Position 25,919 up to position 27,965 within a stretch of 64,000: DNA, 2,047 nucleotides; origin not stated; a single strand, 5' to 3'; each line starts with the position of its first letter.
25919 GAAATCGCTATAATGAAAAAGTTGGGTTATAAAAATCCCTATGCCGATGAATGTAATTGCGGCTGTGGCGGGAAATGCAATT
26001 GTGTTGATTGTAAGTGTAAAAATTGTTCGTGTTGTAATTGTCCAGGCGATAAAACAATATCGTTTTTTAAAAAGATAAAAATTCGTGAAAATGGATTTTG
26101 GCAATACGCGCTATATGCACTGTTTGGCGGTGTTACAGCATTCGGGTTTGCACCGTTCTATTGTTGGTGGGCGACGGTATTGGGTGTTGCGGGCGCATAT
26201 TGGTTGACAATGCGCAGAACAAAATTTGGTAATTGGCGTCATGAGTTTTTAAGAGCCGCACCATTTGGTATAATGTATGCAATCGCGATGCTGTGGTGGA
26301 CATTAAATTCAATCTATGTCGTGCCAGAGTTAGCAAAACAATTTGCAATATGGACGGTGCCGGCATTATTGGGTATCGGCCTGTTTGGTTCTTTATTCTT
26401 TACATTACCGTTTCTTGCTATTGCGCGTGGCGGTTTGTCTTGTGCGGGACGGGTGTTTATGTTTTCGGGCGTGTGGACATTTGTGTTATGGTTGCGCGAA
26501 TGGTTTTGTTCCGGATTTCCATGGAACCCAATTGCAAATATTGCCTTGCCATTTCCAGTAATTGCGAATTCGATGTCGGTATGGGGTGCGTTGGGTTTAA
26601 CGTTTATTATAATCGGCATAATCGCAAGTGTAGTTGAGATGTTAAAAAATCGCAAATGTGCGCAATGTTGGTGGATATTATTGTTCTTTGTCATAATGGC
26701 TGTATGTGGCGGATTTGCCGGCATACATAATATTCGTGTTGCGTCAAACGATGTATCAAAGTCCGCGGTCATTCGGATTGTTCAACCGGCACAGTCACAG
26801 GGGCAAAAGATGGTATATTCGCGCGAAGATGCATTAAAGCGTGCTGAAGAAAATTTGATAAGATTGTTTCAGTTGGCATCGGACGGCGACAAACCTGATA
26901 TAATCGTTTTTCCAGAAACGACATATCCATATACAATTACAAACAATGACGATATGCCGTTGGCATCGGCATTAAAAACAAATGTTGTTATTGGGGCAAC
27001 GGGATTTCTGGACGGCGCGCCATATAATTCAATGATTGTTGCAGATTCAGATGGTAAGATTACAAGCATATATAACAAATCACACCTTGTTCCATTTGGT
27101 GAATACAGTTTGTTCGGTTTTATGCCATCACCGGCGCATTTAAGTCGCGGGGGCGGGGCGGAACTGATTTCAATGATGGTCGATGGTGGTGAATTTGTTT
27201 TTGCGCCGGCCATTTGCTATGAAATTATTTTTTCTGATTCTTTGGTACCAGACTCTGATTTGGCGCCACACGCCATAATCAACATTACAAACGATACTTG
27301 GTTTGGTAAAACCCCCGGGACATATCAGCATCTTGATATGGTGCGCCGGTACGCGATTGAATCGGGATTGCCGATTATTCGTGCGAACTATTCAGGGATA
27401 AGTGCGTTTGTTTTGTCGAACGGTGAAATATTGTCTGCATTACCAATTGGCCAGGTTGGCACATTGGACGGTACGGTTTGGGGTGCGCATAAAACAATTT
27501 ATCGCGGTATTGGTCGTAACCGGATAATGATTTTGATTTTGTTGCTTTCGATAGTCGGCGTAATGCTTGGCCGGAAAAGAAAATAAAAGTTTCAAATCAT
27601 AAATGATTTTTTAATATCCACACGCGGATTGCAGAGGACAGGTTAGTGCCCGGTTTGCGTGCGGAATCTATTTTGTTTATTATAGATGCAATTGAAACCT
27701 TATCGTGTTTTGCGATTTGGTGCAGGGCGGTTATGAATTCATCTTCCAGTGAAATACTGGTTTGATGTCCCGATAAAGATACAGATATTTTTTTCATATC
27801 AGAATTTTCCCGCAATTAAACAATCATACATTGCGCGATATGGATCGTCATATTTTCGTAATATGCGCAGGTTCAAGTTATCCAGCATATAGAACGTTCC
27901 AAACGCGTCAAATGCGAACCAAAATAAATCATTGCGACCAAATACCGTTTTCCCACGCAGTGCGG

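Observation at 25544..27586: Single ORF fusing YbeY (rRNA maturation RNase) to apolipoprotein N-acyltransferase Lnt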

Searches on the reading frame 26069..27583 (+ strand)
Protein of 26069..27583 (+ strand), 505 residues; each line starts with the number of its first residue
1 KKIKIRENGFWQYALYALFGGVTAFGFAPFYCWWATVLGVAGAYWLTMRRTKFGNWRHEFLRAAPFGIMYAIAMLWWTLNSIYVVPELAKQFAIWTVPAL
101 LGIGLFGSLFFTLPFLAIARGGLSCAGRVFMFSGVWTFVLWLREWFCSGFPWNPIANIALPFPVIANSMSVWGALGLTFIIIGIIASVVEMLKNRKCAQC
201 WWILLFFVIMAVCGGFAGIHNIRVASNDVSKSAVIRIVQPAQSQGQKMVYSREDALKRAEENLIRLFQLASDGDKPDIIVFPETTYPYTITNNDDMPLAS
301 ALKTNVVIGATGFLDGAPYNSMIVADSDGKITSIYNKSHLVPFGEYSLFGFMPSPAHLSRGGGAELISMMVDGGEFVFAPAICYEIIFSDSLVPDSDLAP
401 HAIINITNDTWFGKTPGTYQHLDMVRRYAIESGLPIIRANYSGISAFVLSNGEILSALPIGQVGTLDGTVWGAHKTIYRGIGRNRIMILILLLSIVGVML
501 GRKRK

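Call 56: search_solved_structures(query=window:26069-27583:+, max_evalue=1e-10, show_alignments=2)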
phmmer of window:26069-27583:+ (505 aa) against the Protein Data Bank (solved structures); distinct sequences matched with E-value up to 1e-10: 10.
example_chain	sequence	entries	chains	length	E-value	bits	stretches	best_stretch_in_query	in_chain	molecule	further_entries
5n6m_A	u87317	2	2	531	1.5e-19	73.4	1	11-470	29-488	Apolipoprotein N-acyltransferase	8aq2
5vrg_A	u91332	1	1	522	2.7e-16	62.7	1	333-501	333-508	Apolipoprotein N-acyltransferase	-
6nwr_A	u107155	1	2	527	2.8e-16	62.7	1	333-501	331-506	Apolipoprotein N-acyltransferase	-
6q3a_A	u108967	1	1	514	3e-16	62.6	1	333-501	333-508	Apolipoprotein N-acyltransferase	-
5n6h_A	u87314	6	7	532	3.4e-16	62.4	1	333-501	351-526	Apolipoprotein N-acyltransferase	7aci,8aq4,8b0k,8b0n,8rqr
8q2p_A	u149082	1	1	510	4.1e-16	62.1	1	333-500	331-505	Apolipoprotein N-acyltransferase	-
5xhq_A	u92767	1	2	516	4.3e-16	62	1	333-498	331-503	Apolipoprotein N-acyltransferase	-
5n6l_A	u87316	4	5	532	7e-15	58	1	333-501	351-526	Apolipoprotein N-acyltransferase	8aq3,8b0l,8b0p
5vrh_A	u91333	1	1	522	8.5e-15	57.8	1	333-501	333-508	Apolipoprotein N-acyltransferase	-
8b0m_A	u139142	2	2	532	9.8e-15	57.6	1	333-501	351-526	Apolipoprotein N-acyltransferase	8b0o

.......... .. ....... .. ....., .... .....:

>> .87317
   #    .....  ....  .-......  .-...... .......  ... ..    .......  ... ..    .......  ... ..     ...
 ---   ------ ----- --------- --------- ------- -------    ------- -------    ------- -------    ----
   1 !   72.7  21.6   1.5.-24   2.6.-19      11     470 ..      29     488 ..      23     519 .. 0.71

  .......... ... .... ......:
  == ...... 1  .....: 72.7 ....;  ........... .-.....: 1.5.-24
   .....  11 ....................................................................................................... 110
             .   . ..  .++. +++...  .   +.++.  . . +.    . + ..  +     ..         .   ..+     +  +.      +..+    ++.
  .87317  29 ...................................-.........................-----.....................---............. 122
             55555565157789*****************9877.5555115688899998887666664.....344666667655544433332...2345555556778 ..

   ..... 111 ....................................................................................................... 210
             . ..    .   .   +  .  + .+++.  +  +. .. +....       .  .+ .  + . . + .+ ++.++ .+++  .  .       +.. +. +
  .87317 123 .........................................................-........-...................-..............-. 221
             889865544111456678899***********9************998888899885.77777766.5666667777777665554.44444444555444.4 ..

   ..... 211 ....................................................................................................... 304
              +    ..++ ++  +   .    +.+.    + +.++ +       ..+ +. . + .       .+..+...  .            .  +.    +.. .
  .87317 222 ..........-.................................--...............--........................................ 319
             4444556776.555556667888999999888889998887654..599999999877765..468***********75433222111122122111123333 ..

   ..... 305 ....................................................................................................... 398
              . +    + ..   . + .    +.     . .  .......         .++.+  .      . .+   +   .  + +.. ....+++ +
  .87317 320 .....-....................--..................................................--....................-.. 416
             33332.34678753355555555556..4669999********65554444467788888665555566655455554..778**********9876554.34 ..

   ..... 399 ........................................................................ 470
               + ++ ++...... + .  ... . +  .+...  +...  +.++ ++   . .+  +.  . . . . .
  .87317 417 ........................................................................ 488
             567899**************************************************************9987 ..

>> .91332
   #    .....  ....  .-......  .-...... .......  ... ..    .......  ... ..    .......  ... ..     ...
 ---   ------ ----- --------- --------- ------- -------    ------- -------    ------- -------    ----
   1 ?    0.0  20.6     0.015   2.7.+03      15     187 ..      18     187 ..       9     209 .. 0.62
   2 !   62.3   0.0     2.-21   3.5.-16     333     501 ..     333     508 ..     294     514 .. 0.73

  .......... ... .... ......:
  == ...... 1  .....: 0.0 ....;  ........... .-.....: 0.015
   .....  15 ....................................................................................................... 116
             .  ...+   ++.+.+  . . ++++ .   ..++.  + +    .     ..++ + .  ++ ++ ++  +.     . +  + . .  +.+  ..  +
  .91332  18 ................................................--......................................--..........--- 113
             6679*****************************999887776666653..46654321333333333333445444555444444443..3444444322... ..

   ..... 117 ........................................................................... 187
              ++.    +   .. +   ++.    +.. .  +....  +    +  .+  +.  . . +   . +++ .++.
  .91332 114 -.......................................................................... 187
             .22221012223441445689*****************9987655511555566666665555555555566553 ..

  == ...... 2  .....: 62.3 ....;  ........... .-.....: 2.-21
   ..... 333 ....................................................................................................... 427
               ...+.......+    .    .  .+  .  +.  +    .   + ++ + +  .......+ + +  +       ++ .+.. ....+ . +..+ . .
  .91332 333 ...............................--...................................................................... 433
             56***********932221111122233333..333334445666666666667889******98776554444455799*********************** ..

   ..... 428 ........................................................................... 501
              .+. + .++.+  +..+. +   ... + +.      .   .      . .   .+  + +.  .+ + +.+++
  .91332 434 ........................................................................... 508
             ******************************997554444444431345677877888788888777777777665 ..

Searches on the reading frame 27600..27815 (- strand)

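Call 53: search_protein_families(library=pfam, proteins=[window:27600-27815:-], max_evalue=0.001)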
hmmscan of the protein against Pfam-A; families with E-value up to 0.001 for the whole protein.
window:27600-27815:- (72 aa): 1 family
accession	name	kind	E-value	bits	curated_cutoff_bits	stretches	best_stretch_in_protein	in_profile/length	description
PF13467.12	RHH_4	-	2.8e-21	75.8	25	1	8-69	2-65/67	Ribbon-helix-helix domain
